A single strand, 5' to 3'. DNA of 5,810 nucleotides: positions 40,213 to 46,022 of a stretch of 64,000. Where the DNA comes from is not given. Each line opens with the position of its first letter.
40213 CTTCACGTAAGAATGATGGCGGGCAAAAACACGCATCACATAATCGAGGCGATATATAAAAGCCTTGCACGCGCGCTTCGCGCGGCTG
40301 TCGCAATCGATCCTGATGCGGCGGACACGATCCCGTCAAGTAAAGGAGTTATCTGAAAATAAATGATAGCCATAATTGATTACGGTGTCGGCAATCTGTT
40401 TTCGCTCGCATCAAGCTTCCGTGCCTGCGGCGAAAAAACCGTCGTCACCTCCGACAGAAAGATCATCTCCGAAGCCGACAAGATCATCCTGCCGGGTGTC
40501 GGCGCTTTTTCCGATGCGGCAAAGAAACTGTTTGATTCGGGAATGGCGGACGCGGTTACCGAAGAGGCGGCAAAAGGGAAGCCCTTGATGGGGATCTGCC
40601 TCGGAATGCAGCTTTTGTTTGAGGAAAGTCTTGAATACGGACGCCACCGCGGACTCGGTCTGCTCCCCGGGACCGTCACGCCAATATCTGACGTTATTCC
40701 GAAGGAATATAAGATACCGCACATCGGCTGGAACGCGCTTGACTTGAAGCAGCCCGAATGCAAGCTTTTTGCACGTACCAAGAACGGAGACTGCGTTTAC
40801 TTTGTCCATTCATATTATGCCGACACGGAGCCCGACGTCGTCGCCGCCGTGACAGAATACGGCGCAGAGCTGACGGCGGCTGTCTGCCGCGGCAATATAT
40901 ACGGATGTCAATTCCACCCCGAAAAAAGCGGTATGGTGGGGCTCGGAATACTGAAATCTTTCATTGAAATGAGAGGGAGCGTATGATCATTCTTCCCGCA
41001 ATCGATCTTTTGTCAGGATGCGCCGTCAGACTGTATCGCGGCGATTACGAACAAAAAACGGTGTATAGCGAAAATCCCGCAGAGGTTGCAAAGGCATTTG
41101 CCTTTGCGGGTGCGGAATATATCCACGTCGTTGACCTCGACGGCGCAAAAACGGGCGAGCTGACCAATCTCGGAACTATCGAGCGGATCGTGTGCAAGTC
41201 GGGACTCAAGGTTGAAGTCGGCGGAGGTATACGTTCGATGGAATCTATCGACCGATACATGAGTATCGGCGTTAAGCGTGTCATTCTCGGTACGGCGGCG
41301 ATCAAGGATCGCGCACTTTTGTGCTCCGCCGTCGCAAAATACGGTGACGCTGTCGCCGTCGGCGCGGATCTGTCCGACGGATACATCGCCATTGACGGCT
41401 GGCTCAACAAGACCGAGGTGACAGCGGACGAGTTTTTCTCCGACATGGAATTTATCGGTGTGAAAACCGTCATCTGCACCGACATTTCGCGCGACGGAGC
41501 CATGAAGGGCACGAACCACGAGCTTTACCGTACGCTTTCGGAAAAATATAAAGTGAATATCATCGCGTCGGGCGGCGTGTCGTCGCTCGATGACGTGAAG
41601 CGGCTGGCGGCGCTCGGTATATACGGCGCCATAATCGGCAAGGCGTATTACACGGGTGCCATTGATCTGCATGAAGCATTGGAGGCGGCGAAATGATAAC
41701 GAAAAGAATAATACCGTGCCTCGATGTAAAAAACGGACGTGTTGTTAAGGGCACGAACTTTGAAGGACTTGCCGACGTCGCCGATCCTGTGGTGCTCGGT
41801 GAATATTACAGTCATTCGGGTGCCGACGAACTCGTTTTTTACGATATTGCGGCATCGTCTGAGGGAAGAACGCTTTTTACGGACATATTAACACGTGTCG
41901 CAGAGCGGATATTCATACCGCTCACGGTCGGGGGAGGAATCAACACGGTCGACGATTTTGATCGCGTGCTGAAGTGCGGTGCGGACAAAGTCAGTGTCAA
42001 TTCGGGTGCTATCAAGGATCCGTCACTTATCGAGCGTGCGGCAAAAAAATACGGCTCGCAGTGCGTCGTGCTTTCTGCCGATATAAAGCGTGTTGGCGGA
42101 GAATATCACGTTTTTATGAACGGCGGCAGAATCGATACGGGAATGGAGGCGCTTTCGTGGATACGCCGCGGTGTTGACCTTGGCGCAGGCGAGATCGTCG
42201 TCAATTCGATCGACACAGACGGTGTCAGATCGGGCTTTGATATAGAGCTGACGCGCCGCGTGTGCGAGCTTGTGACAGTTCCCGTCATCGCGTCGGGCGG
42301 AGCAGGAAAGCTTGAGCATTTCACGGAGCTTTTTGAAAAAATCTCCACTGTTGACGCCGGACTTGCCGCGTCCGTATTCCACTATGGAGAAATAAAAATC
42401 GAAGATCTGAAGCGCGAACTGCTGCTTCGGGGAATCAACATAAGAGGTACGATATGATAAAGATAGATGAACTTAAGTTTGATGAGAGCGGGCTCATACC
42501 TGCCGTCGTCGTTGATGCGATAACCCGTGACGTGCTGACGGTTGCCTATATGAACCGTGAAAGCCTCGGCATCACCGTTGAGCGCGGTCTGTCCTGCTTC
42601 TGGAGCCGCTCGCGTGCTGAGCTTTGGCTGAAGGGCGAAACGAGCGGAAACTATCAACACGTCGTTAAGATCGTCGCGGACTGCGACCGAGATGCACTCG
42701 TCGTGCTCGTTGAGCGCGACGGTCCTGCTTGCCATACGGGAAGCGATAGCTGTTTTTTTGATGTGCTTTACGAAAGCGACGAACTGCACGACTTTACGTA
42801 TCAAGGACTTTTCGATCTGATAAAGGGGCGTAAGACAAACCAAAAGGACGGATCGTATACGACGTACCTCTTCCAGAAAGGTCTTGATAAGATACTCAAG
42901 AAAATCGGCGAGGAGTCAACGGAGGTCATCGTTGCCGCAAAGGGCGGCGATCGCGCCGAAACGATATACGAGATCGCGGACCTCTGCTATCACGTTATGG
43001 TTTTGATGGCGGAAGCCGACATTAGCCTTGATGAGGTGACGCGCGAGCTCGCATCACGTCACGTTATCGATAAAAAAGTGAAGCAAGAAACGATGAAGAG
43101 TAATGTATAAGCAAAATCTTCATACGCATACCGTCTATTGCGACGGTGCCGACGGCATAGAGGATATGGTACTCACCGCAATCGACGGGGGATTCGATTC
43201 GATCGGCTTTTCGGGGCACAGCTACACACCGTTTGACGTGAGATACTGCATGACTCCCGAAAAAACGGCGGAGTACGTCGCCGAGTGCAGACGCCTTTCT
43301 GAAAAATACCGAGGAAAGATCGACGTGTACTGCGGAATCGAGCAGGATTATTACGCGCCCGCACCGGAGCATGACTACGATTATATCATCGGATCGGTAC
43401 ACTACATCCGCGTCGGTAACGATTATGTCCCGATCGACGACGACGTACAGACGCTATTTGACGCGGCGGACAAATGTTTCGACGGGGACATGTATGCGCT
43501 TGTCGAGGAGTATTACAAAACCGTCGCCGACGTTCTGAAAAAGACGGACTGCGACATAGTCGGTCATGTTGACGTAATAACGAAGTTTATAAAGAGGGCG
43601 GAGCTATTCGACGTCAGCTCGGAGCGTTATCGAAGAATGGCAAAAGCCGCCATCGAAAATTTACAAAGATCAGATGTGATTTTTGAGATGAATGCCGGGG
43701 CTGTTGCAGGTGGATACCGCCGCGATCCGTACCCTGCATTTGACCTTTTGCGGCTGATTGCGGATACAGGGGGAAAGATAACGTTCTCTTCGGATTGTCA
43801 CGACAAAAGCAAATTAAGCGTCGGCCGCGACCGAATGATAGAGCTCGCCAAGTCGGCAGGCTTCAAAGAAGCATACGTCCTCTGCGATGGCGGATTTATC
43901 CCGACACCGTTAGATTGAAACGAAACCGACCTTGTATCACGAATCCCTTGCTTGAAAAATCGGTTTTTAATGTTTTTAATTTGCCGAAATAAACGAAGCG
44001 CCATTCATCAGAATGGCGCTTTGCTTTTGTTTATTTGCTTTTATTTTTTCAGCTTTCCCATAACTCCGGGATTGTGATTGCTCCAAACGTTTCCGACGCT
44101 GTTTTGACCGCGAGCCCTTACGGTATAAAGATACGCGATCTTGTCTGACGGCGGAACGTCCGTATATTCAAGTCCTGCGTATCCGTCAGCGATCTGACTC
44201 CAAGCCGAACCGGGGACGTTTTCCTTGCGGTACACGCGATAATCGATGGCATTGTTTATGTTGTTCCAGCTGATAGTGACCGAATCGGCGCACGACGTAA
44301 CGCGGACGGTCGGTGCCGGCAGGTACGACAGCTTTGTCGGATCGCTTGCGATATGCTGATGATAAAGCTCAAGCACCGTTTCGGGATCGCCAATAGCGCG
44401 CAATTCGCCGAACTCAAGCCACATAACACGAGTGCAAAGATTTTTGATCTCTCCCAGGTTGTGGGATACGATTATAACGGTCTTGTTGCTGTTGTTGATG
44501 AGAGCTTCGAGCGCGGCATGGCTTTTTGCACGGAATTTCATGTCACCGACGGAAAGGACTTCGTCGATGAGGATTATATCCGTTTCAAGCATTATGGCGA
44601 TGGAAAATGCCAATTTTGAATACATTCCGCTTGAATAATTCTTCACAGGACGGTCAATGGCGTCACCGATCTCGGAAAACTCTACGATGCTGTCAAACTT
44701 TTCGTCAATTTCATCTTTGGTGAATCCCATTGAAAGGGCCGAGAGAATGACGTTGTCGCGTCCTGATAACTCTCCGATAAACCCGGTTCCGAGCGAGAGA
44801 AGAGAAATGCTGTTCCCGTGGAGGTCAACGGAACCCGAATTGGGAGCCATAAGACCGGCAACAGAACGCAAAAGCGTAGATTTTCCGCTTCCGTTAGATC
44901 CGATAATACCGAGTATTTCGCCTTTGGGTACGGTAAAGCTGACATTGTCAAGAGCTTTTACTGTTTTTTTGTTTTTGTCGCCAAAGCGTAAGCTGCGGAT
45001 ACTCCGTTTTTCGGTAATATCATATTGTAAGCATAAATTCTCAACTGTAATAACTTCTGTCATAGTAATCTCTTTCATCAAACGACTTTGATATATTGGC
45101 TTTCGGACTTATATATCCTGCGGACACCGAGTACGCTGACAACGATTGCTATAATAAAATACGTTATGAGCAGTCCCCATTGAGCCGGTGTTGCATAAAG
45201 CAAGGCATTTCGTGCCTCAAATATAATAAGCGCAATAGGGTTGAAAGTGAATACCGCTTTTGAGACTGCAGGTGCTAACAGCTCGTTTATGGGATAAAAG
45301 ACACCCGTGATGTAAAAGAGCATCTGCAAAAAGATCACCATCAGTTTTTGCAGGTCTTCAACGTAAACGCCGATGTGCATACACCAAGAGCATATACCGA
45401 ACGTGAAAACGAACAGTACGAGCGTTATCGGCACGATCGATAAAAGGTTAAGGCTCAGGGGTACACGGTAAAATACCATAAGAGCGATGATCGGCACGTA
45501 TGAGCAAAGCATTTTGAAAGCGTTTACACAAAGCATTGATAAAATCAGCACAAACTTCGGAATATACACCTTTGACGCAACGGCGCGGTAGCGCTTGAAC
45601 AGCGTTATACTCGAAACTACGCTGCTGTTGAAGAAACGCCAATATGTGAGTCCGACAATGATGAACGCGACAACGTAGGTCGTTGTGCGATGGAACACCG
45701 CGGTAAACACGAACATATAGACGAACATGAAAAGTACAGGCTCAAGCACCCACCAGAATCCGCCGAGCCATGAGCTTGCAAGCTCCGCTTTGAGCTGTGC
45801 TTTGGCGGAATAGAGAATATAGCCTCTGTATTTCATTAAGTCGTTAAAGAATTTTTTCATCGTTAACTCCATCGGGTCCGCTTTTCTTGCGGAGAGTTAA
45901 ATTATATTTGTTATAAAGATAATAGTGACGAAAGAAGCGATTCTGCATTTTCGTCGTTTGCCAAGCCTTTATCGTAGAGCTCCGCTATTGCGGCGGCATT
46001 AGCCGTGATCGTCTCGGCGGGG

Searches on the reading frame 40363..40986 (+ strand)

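Call 46: search_protein_families(library=pfam, proteins=[window:40363-40986:+], max_evalue=0.00001)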
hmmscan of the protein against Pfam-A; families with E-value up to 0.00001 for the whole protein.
window:40363-40986:+ (207 aa): 3 families
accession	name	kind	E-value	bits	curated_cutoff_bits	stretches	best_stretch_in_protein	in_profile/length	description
PF00117.34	GATase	-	2.1e-23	83.4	22.8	1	4-190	2-175/190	Glutamine amidotransferase class-I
PF07685.20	GATase_3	-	1.2e-09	38.5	27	1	26-105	28-115/196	CobB/CobQ-like glutamine amidotransferase domain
PF01174.25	SNO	-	4.5e-06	27.1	27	0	18-101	14-96/188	SNO glutamine amidotransferase family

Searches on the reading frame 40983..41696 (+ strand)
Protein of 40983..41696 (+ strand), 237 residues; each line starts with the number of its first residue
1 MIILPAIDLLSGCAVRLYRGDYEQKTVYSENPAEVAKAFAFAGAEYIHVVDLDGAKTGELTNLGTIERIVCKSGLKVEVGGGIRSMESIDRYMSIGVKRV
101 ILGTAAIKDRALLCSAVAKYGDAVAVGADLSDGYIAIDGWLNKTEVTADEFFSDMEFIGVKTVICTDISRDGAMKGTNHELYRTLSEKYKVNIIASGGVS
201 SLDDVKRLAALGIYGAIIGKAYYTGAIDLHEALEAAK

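Call 46: search_protein_families(library=pfam, proteins=[window:40983-41696:+], max_evalue=0.00001)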
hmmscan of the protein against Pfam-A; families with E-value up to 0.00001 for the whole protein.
window:40983-41696:+ (237 aa): 1 family
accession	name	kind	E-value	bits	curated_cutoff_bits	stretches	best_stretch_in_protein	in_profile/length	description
PF00977.27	His_biosynth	-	2e-74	250.3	23.6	1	3-227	2-227/228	Histidine biosynthesis protein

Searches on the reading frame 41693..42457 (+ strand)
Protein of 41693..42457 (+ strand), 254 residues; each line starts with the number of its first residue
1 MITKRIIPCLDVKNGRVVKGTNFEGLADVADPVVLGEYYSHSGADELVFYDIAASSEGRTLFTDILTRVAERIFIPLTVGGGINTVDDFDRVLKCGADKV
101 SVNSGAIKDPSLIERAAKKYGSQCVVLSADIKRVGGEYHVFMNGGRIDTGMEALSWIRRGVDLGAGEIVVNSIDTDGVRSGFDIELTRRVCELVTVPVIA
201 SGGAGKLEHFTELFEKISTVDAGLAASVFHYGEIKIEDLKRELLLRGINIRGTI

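Call 46: search_protein_families(library=pfam, proteins=[window:41693-42457:+], max_evalue=0.00001)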
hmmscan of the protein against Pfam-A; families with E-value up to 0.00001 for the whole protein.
window:41693-42457:+ (254 aa): 1 family
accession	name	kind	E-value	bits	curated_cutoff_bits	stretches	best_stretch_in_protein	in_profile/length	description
PF00977.27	His_biosynth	-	2.1e-76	256.8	23.6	1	5-234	1-227/228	Histidine biosynthesis protein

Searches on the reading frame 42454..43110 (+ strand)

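Call 46: search_protein_families(library=pfam, proteins=[window:42454-43110:+], max_evalue=0.00001)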
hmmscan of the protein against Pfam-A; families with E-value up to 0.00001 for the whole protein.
window:42454-43110:+ (218 aa): 2 families
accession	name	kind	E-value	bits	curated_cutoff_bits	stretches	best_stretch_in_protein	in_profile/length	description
PF01502.23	PRA-CH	-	1.1e-31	108.9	27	1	30-102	2-74/74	Phosphoribosyl-AMP cyclohydrolase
PF01503.22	PRA-PH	-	2.2e-22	79.7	21.3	1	120-203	5-86/86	Phosphoribosyl-ATP pyrophosphohydrolase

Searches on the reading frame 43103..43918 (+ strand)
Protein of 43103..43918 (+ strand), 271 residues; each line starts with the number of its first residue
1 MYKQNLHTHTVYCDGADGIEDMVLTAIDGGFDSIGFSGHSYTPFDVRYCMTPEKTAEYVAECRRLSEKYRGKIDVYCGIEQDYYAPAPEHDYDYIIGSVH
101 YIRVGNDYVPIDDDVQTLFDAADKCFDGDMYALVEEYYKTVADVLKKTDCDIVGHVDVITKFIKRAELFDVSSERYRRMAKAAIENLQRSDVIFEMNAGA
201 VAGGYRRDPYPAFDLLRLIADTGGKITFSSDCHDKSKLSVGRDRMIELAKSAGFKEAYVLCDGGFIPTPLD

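Call 46: search_protein_families(library=pfam, proteins=[window:43103-43918:+], max_evalue=0.00001)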
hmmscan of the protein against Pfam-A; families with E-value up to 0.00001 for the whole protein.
window:43103-43918:+ (271 aa): 1 family
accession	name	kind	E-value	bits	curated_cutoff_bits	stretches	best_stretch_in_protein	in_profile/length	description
PF02811.25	PHP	-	1.6e-16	61.5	26.4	1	6-198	2-163/164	PHP domain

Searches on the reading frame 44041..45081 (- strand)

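Call 3: search_protein_families(library=pfam, proteins=[window:44041-45081:-])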
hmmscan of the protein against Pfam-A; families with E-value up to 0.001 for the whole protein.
window:44041-45081:- (346 aa): 3 families
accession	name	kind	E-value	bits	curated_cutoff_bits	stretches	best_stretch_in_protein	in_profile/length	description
PF00005.33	ABC_tran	-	1.3e-21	78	25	1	44-175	1-135/137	ABC transporter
PF13555.12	AAA_29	-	5.5e-05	23.3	27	1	47-82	15-50/61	P-loop containing region of AAA domain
PF13304.12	AAA_21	-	0.00085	19.9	27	0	57-77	2-22/304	AAA domain, putative AbiEii toxin, Type IV TA system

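Call 4: search_protein_families(library=ncbifam, proteins=[window:44041-45081:-])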
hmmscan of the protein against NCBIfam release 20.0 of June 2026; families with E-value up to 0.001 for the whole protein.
window:44041-45081:- (346 aa): 184 families (the best 25 are shown)
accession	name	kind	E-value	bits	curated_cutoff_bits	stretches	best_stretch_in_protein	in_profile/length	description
NF010065.0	PRK13545.1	equivalog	7.1e-61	206.5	538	1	19-244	13-238/549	teichoic acids export protein ATP-binding subunit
NF010066.0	PRK13546.1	equivalog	5e-60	203.1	320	1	9-245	3-239/264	teichoic acids export ABC transporter ATP-binding subunit TagH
NF050108.1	galactan_ABC_ATP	equivalog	2.8e-45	154.4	400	1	35-242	36-242/244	galactan export ABC transporter ATP-binding subunit Wzt/RfbE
TIGR01188.1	drrA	subfamily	1.6e-31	109.7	312.45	1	40-238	5-213/302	daunorubicin resistance ABC transporter, ATP-binding protein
TIGR04521.1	ECF_ATPase_2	equivalog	3.3e-29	101.8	330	2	33-92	10-69/279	energy-coupling factor transporter ATPase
NF040933.2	ABC_arch_GlcV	equivalog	3.4e-28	98.6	450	2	35-92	13-70/357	glucose ABC transporter ATP-binding protein GlcV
TIGR04520.1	ECF_ATPase_1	equivalog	3e-27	95.7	315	2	31-91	6-65/269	energy-coupling factor transporter ATPase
NF010156.0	PRK13635.1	equivalog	1.1e-25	90.3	392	2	28-92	8-71/279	energy-coupling factor ABC transporter ATP-binding protein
NF033858.1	ABC2_perm_RbbA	equivalog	7.7e-24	83.7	1050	1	41-240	279-488/909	ribosome-associated ATPase/putative transporter RbbA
TIGR00968.1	3a0106s01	subfamily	1.1e-23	84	342.75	1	39-238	11-220/237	sulfate ABC transporter ATP-binding protein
TIGR03265.1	PhnT2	equivalog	1.3e-23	83.8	457.7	1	36-237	12-223/353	putative 2-aminoethylphosphonate ABC transporter ATP-binding protein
NF008653.0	PRK11650.1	subfamily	3.1e-23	82.4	432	2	108-238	94-224/357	sn-glycerol-3-phosphate ABC transporter ATP-binding protein UgpC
NF010060.0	PRK13537.1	equivalog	3.2e-23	82.1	521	1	39-238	26-235/314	nodulation factor ABC transporter ATP-binding protein NodI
TIGR02142.1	modC_ABC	equivalog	3.5e-23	82.4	285.05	2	116-240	96-223/353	molybdenum ABC transporter ATP-binding protein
NF010059.0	PRK13536.1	equivalog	5.6e-23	81.2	549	1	42-238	57-263/342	nodulation factor ABC transporter ATP-binding protein NodI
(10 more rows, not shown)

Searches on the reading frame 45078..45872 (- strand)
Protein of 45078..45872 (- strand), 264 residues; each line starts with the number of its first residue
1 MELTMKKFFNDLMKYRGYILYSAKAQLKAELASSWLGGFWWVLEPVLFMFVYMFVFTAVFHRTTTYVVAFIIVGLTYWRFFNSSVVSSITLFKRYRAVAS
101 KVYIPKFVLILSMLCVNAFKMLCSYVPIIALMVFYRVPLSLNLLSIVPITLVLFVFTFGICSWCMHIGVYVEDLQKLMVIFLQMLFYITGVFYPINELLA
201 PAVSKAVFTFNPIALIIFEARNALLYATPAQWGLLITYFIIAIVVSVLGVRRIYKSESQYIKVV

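Call 3: search_protein_families(library=pfam, proteins=[window:45078-45872:-])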
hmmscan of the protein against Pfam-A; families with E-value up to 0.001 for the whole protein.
window:45078-45872:- (264 aa): 1 family
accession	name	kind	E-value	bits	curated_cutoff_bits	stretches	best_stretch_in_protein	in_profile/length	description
PF01061.29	ABC2_membrane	-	2e-06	27.9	26.9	1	24-217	8-203/211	ABC-2 type transporter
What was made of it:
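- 45078..45872 (-): TagG-like ABC-2 permease. PF01061 27.9 bits (call 3).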

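Call 4: search_protein_families(library=ncbifam, proteins=[window:45078-45872:-])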
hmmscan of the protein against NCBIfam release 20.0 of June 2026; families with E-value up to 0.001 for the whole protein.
window:45078-45872:- (264 aa): 1 family
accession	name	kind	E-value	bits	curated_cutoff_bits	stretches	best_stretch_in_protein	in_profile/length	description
NF050109.1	galactan_ABC_perm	equivalog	6.2e-07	29.2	380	1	25-256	30-266/272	galactan export ABC transporter permease subunit Wzm/RfbD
